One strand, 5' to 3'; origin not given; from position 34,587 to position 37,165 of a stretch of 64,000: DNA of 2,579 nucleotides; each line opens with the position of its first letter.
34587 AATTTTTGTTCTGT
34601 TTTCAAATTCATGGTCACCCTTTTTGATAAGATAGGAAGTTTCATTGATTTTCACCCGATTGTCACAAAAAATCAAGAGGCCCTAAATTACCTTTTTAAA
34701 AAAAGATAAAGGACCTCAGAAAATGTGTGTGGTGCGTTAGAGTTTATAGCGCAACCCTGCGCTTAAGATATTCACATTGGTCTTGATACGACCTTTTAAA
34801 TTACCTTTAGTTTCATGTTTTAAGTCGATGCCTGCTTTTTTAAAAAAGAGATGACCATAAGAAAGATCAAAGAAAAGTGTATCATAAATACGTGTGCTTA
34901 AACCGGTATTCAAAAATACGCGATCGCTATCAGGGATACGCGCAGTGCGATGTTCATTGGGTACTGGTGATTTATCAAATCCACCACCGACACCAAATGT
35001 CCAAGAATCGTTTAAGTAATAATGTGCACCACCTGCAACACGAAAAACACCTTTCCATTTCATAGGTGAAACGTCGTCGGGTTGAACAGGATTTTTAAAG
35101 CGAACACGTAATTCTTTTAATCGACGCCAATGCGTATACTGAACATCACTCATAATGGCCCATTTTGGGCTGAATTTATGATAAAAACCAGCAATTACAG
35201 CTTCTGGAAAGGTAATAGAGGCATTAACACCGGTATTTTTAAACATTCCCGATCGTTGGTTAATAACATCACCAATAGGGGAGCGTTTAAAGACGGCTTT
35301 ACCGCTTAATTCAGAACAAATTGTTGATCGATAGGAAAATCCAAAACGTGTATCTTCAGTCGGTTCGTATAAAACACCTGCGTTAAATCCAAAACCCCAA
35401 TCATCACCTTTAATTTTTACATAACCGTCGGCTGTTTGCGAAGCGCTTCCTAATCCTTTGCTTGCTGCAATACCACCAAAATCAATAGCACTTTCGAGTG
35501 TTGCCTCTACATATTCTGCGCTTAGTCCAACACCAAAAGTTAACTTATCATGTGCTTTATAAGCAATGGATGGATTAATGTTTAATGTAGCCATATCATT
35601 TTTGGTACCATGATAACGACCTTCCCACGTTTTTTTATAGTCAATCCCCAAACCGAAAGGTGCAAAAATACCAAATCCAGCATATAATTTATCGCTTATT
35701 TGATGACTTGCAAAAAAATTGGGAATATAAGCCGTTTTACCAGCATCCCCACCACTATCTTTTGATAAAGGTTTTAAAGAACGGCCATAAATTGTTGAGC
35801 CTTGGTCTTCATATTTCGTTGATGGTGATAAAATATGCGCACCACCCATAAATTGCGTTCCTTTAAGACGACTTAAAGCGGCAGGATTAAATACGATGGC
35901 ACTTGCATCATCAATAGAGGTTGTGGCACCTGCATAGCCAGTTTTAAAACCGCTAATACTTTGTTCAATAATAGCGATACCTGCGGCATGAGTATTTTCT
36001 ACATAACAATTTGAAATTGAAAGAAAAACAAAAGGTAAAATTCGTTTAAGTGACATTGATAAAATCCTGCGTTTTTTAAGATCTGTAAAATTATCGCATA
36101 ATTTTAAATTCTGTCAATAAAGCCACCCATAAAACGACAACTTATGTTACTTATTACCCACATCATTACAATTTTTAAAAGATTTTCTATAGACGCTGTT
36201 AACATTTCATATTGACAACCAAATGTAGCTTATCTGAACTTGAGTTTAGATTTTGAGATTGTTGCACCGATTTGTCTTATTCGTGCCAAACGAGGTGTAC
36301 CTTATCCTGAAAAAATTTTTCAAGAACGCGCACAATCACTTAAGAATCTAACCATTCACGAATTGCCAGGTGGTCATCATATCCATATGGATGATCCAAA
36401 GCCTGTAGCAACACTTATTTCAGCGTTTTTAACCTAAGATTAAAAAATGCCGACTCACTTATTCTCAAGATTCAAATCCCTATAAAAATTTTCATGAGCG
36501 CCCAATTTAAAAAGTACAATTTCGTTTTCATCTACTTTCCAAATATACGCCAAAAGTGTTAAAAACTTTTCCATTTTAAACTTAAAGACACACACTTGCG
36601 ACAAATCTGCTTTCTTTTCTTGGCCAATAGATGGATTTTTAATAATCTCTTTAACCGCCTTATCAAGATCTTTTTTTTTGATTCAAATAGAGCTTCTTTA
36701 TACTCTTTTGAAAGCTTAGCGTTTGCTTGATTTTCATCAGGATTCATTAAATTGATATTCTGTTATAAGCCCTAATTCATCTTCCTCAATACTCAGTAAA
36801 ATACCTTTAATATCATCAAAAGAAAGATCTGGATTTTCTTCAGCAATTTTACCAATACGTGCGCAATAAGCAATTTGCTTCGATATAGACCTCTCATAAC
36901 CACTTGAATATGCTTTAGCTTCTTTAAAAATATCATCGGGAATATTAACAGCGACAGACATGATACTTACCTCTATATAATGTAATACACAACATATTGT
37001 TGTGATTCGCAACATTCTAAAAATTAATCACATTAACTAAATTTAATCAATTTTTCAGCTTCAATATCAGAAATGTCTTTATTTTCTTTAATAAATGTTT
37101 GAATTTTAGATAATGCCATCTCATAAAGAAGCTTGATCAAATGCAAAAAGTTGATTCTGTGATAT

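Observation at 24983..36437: Inverted duplicate of the alpha/beta-hydrolase 3' end flanks the roughly 10-kb fatty-acid degradation block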

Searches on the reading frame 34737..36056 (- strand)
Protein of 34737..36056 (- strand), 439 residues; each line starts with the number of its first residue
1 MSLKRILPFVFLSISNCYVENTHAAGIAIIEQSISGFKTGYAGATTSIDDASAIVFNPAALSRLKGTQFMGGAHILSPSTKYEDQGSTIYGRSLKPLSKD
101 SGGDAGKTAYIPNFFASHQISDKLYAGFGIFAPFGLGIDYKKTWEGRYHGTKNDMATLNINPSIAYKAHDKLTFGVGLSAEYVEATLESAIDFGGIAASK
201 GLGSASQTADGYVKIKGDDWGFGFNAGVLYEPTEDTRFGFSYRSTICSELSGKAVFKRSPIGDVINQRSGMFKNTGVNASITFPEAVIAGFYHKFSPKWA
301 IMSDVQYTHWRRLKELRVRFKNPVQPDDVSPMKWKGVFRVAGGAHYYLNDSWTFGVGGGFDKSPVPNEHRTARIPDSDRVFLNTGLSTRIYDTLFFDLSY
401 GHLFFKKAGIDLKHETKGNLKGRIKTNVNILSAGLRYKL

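Call 7: search_protein_families(library=pfam, proteins=[window:34737-36056:-], max_evalue=0.01)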
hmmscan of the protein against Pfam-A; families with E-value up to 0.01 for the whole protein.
window:34737-36056:- (439 aa): 4 families
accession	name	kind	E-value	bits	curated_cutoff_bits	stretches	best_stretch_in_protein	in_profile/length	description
PF03349.22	Toluene_X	-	6.5e-92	308.6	29.7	1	20-438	6-420/421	Outer membrane protein transport protein (OMPP1/FadL/TodX)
PF13505.12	OMP_b-brl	-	6.6e-06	26.8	28.7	1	134-247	33-155/175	Outer membrane protein beta-barrel domain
PF10677.15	DUF2490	-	1.6e-05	25.2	29.8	0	293-370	11-73/186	Protein of unknown function (DUF2490)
PF21012.3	DUF6850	-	0.00028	20.6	27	1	133-245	112-230/464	Family of unknown function (DUF6850)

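Call 18: find_related_loci(query=window:34737-36056:-, collection=genome_contigs, flank=10000)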
Query window:34737-36056:- (439 aa) in genome_contigs; peptide patterns used: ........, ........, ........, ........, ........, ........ (x = any residue, [..] = any of these).
64 stretches matched a pattern; 1 encode a relative of the query (tblastn E <= 1e-3); 1 distinct loci.
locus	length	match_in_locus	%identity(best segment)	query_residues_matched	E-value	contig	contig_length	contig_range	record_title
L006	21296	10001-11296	33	1-437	6e-70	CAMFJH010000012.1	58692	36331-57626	MAG: uncultured Francisellaceae bacterium isolate SRR12456167_bin.1_metaWRAP_v1.3_MAG genome assembly, contig: ERZ122899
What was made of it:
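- Tried and rejected: The scan with FadL returned only a 33%-identical Francisellaceae MAG, so no species-level relatives were gained (call 18).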

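Call 23: find_encoding_contigs(protein=window:34737-36056:-, flank=10000, max_places=6)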
Protein window:34737-36056:- (439 aa): 1 contig read that carries it; 1 place shown.
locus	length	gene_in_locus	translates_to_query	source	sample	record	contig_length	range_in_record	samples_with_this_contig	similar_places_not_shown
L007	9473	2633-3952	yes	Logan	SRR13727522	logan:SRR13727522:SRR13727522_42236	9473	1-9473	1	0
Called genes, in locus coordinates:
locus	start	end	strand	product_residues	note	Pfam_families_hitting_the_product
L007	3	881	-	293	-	?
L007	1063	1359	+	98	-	-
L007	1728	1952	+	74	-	PF11903:ParD_like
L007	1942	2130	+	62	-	-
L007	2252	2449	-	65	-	-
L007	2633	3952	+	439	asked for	PF03349:Toluene_X, PF13505:OMP_b-brl (faint), PF10677:DUF2490 (faint)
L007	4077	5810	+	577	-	PF00501:AMP-binding, PF13193:AMP-binding_C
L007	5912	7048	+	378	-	PF00108:Thiolase_N, PF02803:Thiolase_C, PF22691:Thiolase_C_1 (faint)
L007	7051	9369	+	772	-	PF02737:3HCDH_N, PF00725:3HCDH, PF00378:ECH_1, PF16113:ECH_2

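Call 24: find_homologous_proteins(query=window:34737-36056:-, max_evalue=1e-100)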
Query window:34737-36056:- (439 aa): 10 proteins with E <= 1e-100 among 8000 candidates.
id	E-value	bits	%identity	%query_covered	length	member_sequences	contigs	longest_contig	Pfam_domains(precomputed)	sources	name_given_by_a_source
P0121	1.5e-294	995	99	100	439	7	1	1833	PF13505.13,PF03349.23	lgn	-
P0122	3.6e-239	812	79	100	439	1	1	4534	PF13505.13,PF10677.16,PF03349.23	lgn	-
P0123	1.5e-197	675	67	100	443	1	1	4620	PF13505.13,PF03349.23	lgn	-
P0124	6.1e-153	528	55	98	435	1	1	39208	PF03349.23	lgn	-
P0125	2.0e-146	506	56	95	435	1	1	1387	PF03349.23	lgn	-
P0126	1.4e-141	490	51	100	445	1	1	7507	PF03349.23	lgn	-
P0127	1.7e-125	438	45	99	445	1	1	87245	PF03349.23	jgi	jgi:long-chain fatty acid transport protein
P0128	1.3e-119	418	44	100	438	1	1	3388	PF13505.13,PF03349.23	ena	-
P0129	1.9e-111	391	42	96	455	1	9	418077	PF10677.16,PF03349.23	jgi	jgi:long-chain fatty acid transport protein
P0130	1.2e-101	359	43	97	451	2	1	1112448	PF13505.13,PF10677.16,PF03349.23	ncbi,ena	-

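Call 25: list_cluster_members(proteins=[P0121, P0001])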
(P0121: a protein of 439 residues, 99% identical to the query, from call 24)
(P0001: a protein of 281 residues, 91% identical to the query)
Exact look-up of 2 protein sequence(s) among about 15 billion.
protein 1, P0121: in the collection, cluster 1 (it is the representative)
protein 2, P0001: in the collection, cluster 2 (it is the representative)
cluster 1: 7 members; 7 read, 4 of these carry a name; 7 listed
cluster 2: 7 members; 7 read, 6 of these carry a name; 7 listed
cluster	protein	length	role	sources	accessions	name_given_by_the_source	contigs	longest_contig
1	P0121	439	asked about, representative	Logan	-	-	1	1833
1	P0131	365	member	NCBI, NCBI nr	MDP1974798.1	MAG: outer membrane protein transport protein, partial [Alphaproteobacteria bacterium] | outer membrane protein transport protein [Alphaproteobacteria bacterium]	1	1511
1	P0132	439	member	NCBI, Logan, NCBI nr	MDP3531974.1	MAG: outer membrane protein transport protein [Alphaproteobacteria bacterium] | outer membrane protein transport protein [Alphaproteobacteria bacterium]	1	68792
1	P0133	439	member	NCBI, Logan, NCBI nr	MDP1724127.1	MAG: outer membrane protein transport protein [Alphaproteobacteria bacterium] | outer membrane protein transport protein [Alphaproteobacteria bacterium]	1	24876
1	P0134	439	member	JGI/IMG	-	long-chain fatty acid transport protein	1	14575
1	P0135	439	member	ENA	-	-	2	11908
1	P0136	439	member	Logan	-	-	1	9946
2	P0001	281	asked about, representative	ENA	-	-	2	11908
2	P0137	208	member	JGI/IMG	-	pimeloyl-ACP methyl ester carboxylesterase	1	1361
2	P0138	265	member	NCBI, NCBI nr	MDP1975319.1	MAG: alpha/beta hydrolase, partial [Alphaproteobacteria bacterium] | alpha/beta hydrolase [Alphaproteobacteria bacterium]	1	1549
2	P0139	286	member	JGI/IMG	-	pimeloyl-ACP methyl ester carboxylesterase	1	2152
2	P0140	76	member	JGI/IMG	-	pimeloyl-ACP methyl ester carboxylesterase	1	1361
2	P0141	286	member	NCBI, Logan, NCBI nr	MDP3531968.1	MAG: alpha/beta hydrolase [Alphaproteobacteria bacterium] | alpha/beta hydrolase [Alphaproteobacteria bacterium]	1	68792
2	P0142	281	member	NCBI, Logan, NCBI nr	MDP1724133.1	MAG: alpha/beta hydrolase [Alphaproteobacteria bacterium] | alpha/beta hydrolase [Alphaproteobacteria bacterium]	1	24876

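Call 26: find_encoding_contigs(protein=P0132, flank=10000, max_places=3)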
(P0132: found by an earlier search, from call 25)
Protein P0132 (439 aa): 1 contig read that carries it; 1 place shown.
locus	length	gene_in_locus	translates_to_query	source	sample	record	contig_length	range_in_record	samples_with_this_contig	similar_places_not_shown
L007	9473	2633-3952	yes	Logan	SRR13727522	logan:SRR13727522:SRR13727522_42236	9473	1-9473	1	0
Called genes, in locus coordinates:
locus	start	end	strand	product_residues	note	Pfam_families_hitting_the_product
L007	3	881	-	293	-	?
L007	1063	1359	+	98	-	-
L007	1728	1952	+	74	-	PF11903:ParD_like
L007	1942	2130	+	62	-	-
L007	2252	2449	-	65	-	-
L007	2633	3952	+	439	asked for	PF03349:Toluene_X, PF13505:OMP_b-brl (faint), PF10677:DUF2490 (faint)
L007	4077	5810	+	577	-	PF00501:AMP-binding, PF13193:AMP-binding_C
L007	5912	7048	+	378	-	PF00108:Thiolase_N, PF02803:Thiolase_C, PF22691:Thiolase_C_1 (faint)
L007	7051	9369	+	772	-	PF02737:3HCDH_N, PF00725:3HCDH, PF00378:ECH_1, PF16113:ECH_2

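Call 27: find_encoding_contigs(protein=P0133, flank=10000, max_places=3)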
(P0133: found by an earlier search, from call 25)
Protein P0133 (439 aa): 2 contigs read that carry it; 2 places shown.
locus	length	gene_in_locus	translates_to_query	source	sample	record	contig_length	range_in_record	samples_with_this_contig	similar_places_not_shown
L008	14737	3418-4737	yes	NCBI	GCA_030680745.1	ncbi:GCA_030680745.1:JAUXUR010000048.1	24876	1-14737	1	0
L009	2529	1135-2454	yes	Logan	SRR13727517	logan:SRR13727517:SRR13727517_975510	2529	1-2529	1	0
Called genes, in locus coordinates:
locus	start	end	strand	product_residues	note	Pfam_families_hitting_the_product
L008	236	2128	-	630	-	-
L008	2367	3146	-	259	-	-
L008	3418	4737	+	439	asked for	PF03349:Toluene_X, PF13505:OMP_b-brl (faint), PF10677:DUF2490 (faint)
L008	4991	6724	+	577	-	PF00501:AMP-binding, PF13193:AMP-binding_C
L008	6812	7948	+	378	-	PF00108:Thiolase_N, PF02803:Thiolase_C, PF22691:Thiolase_C_1 (faint)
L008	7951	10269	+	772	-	PF02737:3HCDH_N, PF00725:3HCDH, PF00378:ECH_1, PF16113:ECH_2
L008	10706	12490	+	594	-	PF02771:Acyl-CoA_dh_N, PF02770:Acyl-CoA_dh_M, PF00441:Acyl-CoA_dh_1, PF08028:Acyl-CoA_dh_2, PF22924:ACOX_C_alpha1 (weak), PF12806:Acyl-CoA_dh_C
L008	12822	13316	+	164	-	-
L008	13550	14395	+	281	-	PF00561:Abhydrolase_1 (weak), PF12697:Abhydrolase_6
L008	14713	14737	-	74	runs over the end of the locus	PF11903:ParD_like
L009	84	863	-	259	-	-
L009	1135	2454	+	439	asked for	PF03349:Toluene_X, PF13505:OMP_b-brl (faint), PF10677:DUF2490 (faint)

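Call 28: find_encoding_contigs(protein=P0134, flank=10000, max_places=3)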
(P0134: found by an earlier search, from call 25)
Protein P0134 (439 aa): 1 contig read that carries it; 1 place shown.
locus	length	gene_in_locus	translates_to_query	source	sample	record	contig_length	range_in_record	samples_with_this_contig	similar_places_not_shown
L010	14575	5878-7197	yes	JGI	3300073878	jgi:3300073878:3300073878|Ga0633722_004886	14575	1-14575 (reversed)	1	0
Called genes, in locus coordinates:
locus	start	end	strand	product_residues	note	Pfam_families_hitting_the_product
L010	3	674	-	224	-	?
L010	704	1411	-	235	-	PF06835:LptC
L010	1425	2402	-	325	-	PF01380:SIS, PF00571:CBS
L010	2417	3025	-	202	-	PF01612:DNA_pol_A_exo1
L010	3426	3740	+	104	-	-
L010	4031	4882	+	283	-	-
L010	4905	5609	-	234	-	-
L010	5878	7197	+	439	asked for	PF03349:Toluene_X, PF13505:OMP_b-brl (faint), PF10677:DUF2490 (faint)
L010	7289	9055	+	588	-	PF00501:AMP-binding, PF13193:AMP-binding_C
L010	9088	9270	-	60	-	-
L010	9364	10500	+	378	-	PF00108:Thiolase_N, PF02803:Thiolase_C, PF22691:Thiolase_C_1 (faint)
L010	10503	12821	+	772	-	PF02737:3HCDH_N, PF00725:3HCDH, PF00378:ECH_1, PF16113:ECH_2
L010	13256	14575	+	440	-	?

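Call 33: find_encoding_contigs(protein=P0139, flank=10000, max_places=3)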
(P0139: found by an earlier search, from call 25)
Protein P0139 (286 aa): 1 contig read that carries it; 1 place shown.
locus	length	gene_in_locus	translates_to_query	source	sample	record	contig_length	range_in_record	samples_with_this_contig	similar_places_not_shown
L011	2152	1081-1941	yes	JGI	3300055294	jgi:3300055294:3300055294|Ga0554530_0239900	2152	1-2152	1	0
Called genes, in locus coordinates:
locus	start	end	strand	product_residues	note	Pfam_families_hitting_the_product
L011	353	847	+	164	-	-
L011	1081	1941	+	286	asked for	PF00561:Abhydrolase_1, PF12697:Abhydrolase_6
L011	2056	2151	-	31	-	?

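Call 35: find_encoding_contigs(protein=P0136, flank=10000, max_places=3)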
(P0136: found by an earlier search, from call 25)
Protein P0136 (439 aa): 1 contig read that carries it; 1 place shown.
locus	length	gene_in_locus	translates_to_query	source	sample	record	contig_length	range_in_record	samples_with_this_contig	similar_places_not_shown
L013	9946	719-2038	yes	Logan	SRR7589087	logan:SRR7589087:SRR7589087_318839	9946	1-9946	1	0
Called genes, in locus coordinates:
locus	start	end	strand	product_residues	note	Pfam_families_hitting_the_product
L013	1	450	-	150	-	?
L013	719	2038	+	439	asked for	PF03349:Toluene_X, PF13505:OMP_b-brl (faint), PF10677:DUF2490 (faint)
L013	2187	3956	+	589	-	PF00501:AMP-binding, PF13193:AMP-binding_C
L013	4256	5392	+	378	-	PF00108:Thiolase_N, PF02803:Thiolase_C, PF22691:Thiolase_C_1 (faint)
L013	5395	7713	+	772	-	PF02737:3HCDH_N, PF00725:3HCDH, PF00378:ECH_1, PF16113:ECH_2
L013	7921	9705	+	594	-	PF02771:Acyl-CoA_dh_N, PF02770:Acyl-CoA_dh_M, PF00441:Acyl-CoA_dh_1, PF08028:Acyl-CoA_dh_2, PF22924:ACOX_C_alpha1 (faint), PF12806:Acyl-CoA_dh_C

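Call 42: find_related_loci(query=window:34737-36056:-, collection=metagenome_contigs, flank=10000)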
Query window:34737-36056:- (439 aa) in metagenome_contigs; peptide patterns used: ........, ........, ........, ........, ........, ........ (x = any residue, [..] = any of these).
91 stretches matched a pattern, but none encodes a relative of the query by tblastn (E <= 1e-3).

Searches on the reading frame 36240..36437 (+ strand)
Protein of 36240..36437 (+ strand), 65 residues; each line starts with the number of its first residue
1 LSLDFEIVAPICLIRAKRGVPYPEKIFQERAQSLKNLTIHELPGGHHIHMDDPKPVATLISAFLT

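Call 7: search_protein_families(library=pfam, proteins=[window:36240-36437:+], max_evalue=0.01)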
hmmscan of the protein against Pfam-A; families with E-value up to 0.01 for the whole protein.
window:36240-36437:+ (65 aa): 0 families

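Call 41: find_related_loci(query=window:36255-36434:+, collection=metagenome_contigs, flank=10000)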
Query seq(60 aa) (60 aa) in metagenome_contigs; peptide patterns used: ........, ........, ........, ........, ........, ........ (x = any residue, [..] = any of these).
592 stretches matched a pattern, but none encodes a relative of the query by tblastn (E <= 1e-3).
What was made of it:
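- Tried and rejected: Two scans, one with the orphan peptide and one with FadL, found nothing (calls 41, 42).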

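Call 44: find_encoding_contigs(protein=window:36240-36434:+, flank=10000, max_places=10)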
Protein seq(65 aa) (65 aa): 1 contig read that carries it; 1 place shown.
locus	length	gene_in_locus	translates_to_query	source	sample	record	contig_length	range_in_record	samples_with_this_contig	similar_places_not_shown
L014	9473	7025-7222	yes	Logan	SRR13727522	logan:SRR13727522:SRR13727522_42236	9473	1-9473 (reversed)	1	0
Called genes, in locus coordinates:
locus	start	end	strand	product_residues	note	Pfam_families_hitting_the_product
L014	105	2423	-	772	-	PF02737:3HCDH_N, PF00725:3HCDH, PF00378:ECH_1, PF16113:ECH_2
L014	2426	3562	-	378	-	PF00108:Thiolase_N, PF02803:Thiolase_C, PF22691:Thiolase_C_1 (faint)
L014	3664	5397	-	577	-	PF00501:AMP-binding, PF13193:AMP-binding_C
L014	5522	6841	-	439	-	PF03349:Toluene_X, PF13505:OMP_b-brl (faint), PF10677:DUF2490 (faint)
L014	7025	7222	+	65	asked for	-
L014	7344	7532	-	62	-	-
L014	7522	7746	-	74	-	PF11903:ParD_like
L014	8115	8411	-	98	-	-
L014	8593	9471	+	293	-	?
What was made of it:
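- Only one sample carries the orphan ORF (call 44), so the event rests on one genome.
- Tried and rejected: It found only the source sample (call 44), so no second carrier of the inversion was identified.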

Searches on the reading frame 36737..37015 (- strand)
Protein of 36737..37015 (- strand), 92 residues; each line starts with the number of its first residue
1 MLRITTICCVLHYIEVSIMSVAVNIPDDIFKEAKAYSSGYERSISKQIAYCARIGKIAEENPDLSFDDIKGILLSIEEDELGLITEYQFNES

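Call 45: search_protein_families(library=pfam, proteins=[window:36737-37015:-], max_evalue=0.01)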
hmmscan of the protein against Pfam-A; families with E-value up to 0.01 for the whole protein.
window:36737-37015:- (92 aa): 1 family
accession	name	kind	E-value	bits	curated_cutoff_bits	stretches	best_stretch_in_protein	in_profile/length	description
PF11903.14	ParD_like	-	5.4e-13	49.2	23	1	23-84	4-65/73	ParD-like antitoxin of type II bacterial toxin-antitoxin system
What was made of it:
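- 36559..37015 (-): Right-flank gene pair: a ParD-like antitoxin and a 62-aa partner. The same neighbour lies downstream of the hydrolase in the sister genome. Pfam ParD_like E=5e-13 (call 45).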
